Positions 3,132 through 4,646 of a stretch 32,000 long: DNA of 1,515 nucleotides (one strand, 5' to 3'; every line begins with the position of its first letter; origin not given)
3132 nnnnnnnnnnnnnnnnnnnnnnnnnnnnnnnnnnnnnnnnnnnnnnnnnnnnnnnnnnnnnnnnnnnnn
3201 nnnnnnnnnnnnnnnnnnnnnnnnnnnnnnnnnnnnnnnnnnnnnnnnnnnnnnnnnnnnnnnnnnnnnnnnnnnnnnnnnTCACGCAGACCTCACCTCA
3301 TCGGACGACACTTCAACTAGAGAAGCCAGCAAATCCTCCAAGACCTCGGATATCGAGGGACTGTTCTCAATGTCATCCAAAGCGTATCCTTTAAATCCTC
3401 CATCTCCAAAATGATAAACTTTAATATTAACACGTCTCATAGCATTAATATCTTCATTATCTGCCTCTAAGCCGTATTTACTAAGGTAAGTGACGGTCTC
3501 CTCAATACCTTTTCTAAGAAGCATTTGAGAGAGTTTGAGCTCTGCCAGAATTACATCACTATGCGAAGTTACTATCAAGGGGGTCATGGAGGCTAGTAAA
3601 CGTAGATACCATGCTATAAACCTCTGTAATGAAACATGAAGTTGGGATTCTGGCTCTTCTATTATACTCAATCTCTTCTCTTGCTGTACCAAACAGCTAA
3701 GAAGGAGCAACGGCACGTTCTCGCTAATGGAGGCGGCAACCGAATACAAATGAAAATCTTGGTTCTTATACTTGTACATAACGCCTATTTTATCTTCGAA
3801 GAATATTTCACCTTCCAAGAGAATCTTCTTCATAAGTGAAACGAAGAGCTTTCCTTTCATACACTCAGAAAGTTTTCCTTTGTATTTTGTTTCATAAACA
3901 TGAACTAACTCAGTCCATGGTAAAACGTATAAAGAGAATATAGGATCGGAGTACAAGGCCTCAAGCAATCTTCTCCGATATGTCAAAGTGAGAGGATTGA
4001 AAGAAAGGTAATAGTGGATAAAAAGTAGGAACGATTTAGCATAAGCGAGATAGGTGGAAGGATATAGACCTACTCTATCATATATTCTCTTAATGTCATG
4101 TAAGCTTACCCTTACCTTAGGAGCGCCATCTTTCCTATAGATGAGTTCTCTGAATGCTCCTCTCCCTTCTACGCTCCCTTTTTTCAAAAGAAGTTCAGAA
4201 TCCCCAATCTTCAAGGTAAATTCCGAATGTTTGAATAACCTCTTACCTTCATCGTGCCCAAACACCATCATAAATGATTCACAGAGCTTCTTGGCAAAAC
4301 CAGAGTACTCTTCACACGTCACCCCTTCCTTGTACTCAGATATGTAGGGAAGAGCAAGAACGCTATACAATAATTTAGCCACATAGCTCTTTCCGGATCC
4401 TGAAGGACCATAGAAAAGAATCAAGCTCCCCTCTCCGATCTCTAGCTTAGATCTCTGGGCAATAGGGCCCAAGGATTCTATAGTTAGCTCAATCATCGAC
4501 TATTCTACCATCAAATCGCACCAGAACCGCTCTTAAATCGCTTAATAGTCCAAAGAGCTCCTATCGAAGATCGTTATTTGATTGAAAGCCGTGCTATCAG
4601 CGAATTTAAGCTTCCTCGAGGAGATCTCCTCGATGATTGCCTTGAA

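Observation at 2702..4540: Low-GC island with an ABC/AAA_21-class ATPase coupled to a 103-aa orphan protein: candidate undescribed defence or TA-like cassette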

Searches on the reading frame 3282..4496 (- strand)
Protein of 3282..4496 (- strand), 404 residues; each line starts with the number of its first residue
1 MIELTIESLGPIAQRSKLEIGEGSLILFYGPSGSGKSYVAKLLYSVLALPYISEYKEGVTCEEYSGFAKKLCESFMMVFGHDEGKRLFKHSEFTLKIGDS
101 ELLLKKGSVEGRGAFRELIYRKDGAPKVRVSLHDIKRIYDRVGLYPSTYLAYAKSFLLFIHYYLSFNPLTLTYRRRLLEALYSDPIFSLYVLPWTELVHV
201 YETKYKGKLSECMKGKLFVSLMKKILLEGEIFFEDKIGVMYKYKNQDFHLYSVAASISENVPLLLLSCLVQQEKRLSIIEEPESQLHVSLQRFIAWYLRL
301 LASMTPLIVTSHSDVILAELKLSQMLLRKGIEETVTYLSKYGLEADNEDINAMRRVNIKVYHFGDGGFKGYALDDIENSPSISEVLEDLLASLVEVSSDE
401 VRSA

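Call 3: search_protein_families(library=pfam, proteins=[window:3282-4496:-], max_evalue=1)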
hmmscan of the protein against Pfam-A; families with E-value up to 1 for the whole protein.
window:3282-4496:- (404 aa): 14 families
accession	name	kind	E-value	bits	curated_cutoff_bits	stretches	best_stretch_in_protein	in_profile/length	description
PF13304.12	AAA_21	-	2.1e-08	35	27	1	264-317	248-303/304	AAA domain, putative AbiEii toxin, Type IV TA system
PF13175.12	AAA_15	-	2.4e-06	27.9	32.1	1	272-316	327-373/374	AAA ATPase domain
PF00005.33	ABC_tran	-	0.0031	18.6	25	1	15-46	3-34/137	ABC transporter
PF00004.35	AAA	-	0.018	15.9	21.2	1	26-65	1-39/131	ATPase family associated with various cellular activities (AAA)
PF01078.27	Mg_chelatase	-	0.021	14.7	20.3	1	25-57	24-56/207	Magnesium chelatase, subunit ChlI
PF13401.12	AAA_22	-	0.024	15.4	27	1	23-65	5-45/130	AAA domain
PF00910.28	RNA_helicase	-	0.032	15.2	21.5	1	26-48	1-23/105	RNA helicase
PF13191.12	AAA_16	-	0.054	14.4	32.6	1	20-47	21-48/167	AAA ATPase domain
PF03215.21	Rad17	-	0.064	13.6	23.8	1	18-63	40-84/186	Rad17 P-loop domain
PF00158.32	Sigma54_activat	-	0.078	13.1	20.2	1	24-84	23-76/168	Sigma-54 interaction domain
PF02224.24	Cytidylate_kin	-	0.13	12.4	26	1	30-53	5-28/211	Cytidylate kinase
PF13479.12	AAA_24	-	0.15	12.4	27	1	26-49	5-28/195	AAA domain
PF13481.12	AAA_25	-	0.16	12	27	1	20-40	30-50/195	AAA domain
PF13671.12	AAA_33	-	0.23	12.2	27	1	25-44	1-20/143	AAA domain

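Call 4: search_protein_families(library=padloc, proteins=[window:3282-4496:-], max_evalue=1)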
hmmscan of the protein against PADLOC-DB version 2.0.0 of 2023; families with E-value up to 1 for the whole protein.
window:3282-4496:- (404 aa): 64 families (the best 25 are shown)
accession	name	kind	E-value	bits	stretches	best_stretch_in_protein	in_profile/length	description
PDLC04033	PD-T4-4_A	-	6.3e-11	40.1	1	213-363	263-411/460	-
PDLC02980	AriA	-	1.1e-10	40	2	264-318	248-304/304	-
PDLC04710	PDC-M56A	-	3e-10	37.7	2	213-376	169-345/382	-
PDLC03878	NsnB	-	6.6e-10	37.3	1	236-324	198-288/345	-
PDLC02979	AriA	-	9e-09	33.6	2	244-316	291-372/373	-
PDLC00064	GajA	-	1.9e-08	31.7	1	275-349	129-206/464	AAA ATPase domain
PDLC04214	HEC-02A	-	1.5e-07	29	2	223-323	186-288/338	-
PDLC00070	GajA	-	3.4e-07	27.3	1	273-351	290-371/596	AAA ATPase domain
PDLC04032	PD-T4-4_A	-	5.6e-07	26.9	1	240-350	308-419/474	-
PDLC04562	PDC-M29A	-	5.7e-07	27.1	2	1-46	1-48/410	-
PDLC04664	PDC-M47A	-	9.9e-07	26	1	271-329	319-378/461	-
PDLC04135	mad3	-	1.5e-06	26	2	16-47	16-46/374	mads_3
PDLC04177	HEC-01A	-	1.9e-06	25.1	1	263-321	285-344/393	-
PDLC00096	GajA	-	3e-06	24.2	1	263-331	278-351/630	AAA ATPase domain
PDLC00091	GajA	-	3.4e-06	24.2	1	274-348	297-374/627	AAA ATPase domain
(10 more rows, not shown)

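Call 5: search_protein_families(library=ncbifam, proteins=[window:3282-4496:-], max_evalue=1)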
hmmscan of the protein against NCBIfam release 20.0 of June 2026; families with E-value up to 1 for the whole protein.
window:3282-4496:- (404 aa): 21 families
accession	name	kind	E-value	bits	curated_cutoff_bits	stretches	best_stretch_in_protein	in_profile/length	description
TIGR02324.1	CP_lyasePhnL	equivalog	0.0041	16.6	256.3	1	13-45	24-56/224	phosphonate C-P lyase system protein PhnL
TIGR03796.1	NHLM_micro_ABC1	equivalog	0.0062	14.8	853.3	1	11-44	493-526/710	NHLP family bacteriocin export ABC transporter peptidase/permease/ATPase subunit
TIGR02673.1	FtsE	equivalog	0.0075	15.9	264.85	1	15-47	20-52/214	cell division ATP-binding protein FtsE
NF047739.1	antiphage_MADS3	equivalog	0.0086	15.3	420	1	265-329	329-391/427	methylation-associated defense system AAA family ATPase MAD3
TIGR01186.1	proV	subfamily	0.013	14.6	326.6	1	16-44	12-40/363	betaine/proline/choline family ABC transporter ATP-binding protein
TIGR01846.1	type_I_sec_HlyB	subfamily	0.013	13.8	725.55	1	14-44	474-504/694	type I secretion system permease/ATPase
NF008233.0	PRK11000.1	equivalog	0.015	14.1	568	1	12-43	18-49/369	maltose/maltodextrin ABC transporter ATP-binding protein MalK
NF007601.2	PRK10247.1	equivalog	0.024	14.1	292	1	14-47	18-51/204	iron efflux ABC transporter ATP-binding subunit FetA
NF003745.1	PRK05342.1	equivalog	0.027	13.4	359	1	23-52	109-138/418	ATP-dependent Clp protease ATP-binding subunit ClpX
TIGR02857.1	CydD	equivalog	0.031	13.2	435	1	11-45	336-370/529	thiol reductant ABC exporter subunit CydD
NF042959.1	IteA_antiphage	equivalog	0.032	13.4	510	1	14-52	116-154/367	anti-phage ATPase IteA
TIGR00968.1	3a0106s01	subfamily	0.047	13.2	342.75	1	15-42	18-45/237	sulfate ABC transporter ATP-binding protein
TIGR01978.1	sufC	equivalog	0.084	12.3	212.8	0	12-43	15-46/243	Fe-S cluster assembly ATPase SufC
NF007027.0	PRK09493.1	equivalog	0.092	12.1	379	1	16-41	20-45/240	glutamine ABC transporter ATP-binding protein GlnQ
NF038308.1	RNA_repair_RtcR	equivalog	0.1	11.4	650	1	24-45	205-226/530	RNA repair transcriptional activator RtcR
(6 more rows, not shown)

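Call 6: find_encoding_contigs(protein=window:3282-4496:-, flank=10000, max_places=6)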
Protein window:3282-4496:- (404 aa): no gene with exactly this product is on record in the collection.

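Call 7: find_homologous_proteins(query=window:3282-4496:-, max_evalue=0.001)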
Query window:3282-4496:-: 8000 candidates shared short words with the query, none scored E <= 0.001.

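Call 13: find_related_loci(query=window:3282-4496:-, collection=genome_contigs, flank=10000)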
Query window:3282-4496:- (404 aa) in genome_contigs; peptide patterns used: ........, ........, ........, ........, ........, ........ (x = any residue, [..] = any of these).
36 stretches matched a pattern; 7 encode a relative of the query (tblastn E <= 1e-3); 7 distinct loci.
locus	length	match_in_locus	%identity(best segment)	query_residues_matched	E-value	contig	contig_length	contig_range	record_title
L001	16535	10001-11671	25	2-392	1e-9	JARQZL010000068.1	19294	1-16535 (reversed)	MAG: Archaeoglobales archaeon isolate INS_M23_B45 DNNIEKAA_68, whole genome shotgun sequence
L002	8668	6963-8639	28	2-392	3e-8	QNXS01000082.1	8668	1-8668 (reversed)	MAG: Archaeoglobus sp. isolate MAG 85 Ga0232641_1001449, whole genome shotgun sequence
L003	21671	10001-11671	25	1-389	3e-6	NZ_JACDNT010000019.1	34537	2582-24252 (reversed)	MAG: Archaeoglobus sp. isolate GB_MAG2_100 c_000000000892, whole genome shotgun sequence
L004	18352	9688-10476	25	140-392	6e-6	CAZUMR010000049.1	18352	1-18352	MAG TPA_asm: uncultured archaeon isolate binchicken_co219_213 genome assembly, contig: k141_1004534, whole genome shotgu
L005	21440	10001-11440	38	2-316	1e-5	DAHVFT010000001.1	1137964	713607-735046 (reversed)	MAG TPA_asm: Thermoplasmatales archaeon isolate clean295 NODE_1_length_1137964_cov_221.819047, whole genome shotgun sequ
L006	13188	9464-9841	30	210-332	2e-5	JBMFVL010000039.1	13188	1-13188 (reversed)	MAG: Thermoplasmata archaeon isolate KM4348-28 NODE_39_length_13188_cov_6.005034, whole genome shotgun sequence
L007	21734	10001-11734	29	7-402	2e-5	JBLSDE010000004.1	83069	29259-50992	Cuniculiplasma sp. SKW4 k141_9054_length_83069_cov_1114.4091, whole genome shotgun sequence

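Call 28: search_protein_representatives(protein=window:3282-4496:-)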
Query: 404 residues. Proteins with E-value up to 0.001 (for the whole library): 1242; up to 1e-10: 26; up to 1e-30: 1. The best 150 are listed.
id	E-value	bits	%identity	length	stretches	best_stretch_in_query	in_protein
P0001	1.7e-31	126.0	33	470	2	148-393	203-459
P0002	1.1e-22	97.0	31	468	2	146-397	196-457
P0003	4.1e-22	95.1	32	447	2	206-393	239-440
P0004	3.3e-18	82.2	30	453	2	147-393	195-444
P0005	6.0e-15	71.5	35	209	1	215-384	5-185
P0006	1.7e-13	66.7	33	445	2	178-331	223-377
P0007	2.4e-13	66.2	33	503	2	217-367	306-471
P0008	6.4e-13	64.8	36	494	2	238-379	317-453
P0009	6.8e-13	64.7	40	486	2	219-334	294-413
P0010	1.1e-12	64.0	31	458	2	188-391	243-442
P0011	3.1e-12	62.6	35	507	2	218-378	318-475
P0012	3.7e-12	62.3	38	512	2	218-346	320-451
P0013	7.8e-12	61.2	37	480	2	239-333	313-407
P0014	8.1e-12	61.2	40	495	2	223-336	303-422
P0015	1.4e-11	60.4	35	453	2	253-389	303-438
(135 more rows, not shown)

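Call 30: find_encoding_contigs(protein=P0001, flank=8000, max_places=6)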
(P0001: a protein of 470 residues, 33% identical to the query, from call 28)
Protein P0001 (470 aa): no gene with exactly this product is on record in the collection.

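Call 32: find_related_loci(query=A4, collection=metagenome_contigs, flank=6000)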
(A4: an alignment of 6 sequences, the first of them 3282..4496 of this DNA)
Query A4 (404 aa) in metagenome_contigs; peptide patterns used: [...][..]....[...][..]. (x = any residue, [..] = any of these).
267 stretches matched a pattern; 52 encode a relative of the query (tblastn E <= 1e-3); 52 distinct loci.
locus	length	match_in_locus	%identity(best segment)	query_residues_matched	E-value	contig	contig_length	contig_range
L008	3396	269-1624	28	1-400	3e-14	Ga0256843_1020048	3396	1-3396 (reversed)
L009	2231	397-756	38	215-329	2e-13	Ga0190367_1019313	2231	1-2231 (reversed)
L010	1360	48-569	28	239-404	7e-12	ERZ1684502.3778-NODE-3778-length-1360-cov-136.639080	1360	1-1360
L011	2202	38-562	28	226-389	4e-11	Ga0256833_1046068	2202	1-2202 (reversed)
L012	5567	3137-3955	25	136-392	1e-10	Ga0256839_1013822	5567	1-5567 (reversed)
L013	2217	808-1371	28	226-402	1e-10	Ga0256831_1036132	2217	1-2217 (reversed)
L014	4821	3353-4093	24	143-392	3e-10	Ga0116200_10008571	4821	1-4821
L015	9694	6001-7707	24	2-401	3e-10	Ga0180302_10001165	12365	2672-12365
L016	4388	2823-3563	24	143-392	4e-10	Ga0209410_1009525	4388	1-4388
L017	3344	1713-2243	29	226-392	5e-10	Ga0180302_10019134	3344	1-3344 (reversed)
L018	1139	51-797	25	149-392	4e-10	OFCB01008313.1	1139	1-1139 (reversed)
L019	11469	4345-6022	24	2-392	2e-9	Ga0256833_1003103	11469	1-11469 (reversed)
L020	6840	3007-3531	28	226-389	1e-9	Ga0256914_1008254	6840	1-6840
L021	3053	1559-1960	31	206-335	3e-9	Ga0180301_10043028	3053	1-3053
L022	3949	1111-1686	26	206-389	5e-9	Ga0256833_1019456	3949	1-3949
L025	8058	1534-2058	26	226-389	1e-8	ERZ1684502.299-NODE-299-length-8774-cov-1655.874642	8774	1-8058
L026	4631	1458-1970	30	239-400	6e-9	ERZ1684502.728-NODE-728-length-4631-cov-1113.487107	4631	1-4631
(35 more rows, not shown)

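Call 33: find_homologous_proteins(query=A4, max_evalue=1e-10)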
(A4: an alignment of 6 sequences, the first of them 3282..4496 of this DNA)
Query A4 (6 sequences) (404 aa, profile of the alignment): 1 proteins with E <= 1e-10 among 8000 candidates.
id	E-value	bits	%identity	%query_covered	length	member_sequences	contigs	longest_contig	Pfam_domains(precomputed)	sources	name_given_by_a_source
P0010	9.6e-157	541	24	92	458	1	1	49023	PF13175.13,PF13304.13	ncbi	-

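Call 34: find_encoding_contigs(protein=P0010, flank=8000, max_places=4)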
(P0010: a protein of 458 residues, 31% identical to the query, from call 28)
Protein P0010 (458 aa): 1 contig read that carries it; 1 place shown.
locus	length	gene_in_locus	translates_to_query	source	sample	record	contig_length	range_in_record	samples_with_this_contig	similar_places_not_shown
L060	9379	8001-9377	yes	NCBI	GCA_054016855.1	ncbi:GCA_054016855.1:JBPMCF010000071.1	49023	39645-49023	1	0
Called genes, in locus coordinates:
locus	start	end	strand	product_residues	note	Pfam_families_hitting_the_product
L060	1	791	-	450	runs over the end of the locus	PF00324:AA_permease, PF13520:AA_permease_2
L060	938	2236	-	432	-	-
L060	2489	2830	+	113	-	-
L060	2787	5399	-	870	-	PF04851:ResIII, PF00270:DEAD, PF00271:Helicase_C, PF22590:Cas3-like_C_2 (weak), PF19306:WHD_Lhr, PF08494:DEAD_assoc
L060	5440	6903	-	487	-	-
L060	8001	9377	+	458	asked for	PF13175:AAA_15, PF13304:AAA_21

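Call 37: find_encoding_contigs(protein=P0002, flank=6000, max_places=4)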
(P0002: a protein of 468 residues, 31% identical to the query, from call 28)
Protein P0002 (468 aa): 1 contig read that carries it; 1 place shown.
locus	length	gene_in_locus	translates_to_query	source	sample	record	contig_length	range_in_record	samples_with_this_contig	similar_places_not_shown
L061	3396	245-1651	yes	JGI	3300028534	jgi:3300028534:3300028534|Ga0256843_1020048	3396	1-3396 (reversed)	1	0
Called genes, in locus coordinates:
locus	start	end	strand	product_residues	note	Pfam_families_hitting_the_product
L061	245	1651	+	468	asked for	PF13175:AAA_15, PF13304:AAA_21 (weak)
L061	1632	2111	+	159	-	-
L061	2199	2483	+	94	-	-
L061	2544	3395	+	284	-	?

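Call 38: find_encoding_contigs(protein=P0003, flank=6000, max_places=4)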
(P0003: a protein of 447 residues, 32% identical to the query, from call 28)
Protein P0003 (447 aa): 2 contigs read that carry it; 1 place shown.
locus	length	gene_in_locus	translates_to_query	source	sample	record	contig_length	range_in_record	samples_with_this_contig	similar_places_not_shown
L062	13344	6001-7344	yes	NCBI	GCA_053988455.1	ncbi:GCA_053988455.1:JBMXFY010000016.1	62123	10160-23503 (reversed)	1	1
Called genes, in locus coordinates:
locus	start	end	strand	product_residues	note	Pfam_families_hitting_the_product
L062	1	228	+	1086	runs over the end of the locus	PF09825:BPL_N (faint), PF13200:DUF4015 (weak)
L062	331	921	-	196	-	-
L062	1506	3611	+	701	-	PF01935:DUF87, PF05872:HerA_C (faint)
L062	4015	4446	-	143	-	-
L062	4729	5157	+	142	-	PF09921:DUF2153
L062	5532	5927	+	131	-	PF01475:FUR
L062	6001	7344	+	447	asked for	PF13175:AAA_15, PF13304:AAA_21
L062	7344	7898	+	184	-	-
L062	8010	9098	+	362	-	PF01145:Band_7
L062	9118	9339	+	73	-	-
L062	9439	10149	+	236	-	-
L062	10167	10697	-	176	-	-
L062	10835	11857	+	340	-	PF00586:AIRS, PF02769:AIRS_C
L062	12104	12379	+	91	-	-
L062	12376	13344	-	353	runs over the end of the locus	-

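Call 39: find_encoding_contigs(protein=P0004, flank=6000, max_places=4)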
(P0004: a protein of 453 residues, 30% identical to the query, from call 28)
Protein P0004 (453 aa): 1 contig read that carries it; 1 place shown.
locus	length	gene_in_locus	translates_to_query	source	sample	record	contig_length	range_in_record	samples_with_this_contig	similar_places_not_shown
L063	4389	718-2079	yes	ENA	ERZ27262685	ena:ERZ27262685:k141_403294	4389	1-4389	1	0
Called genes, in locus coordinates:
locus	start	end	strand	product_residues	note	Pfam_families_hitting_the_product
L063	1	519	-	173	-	?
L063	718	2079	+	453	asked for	PF13304:AAA_21, PF13175:AAA_15 (weak)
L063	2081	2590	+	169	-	-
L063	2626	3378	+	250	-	PF00290:Trp_syntA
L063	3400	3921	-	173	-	PF03551:PadR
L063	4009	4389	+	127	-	?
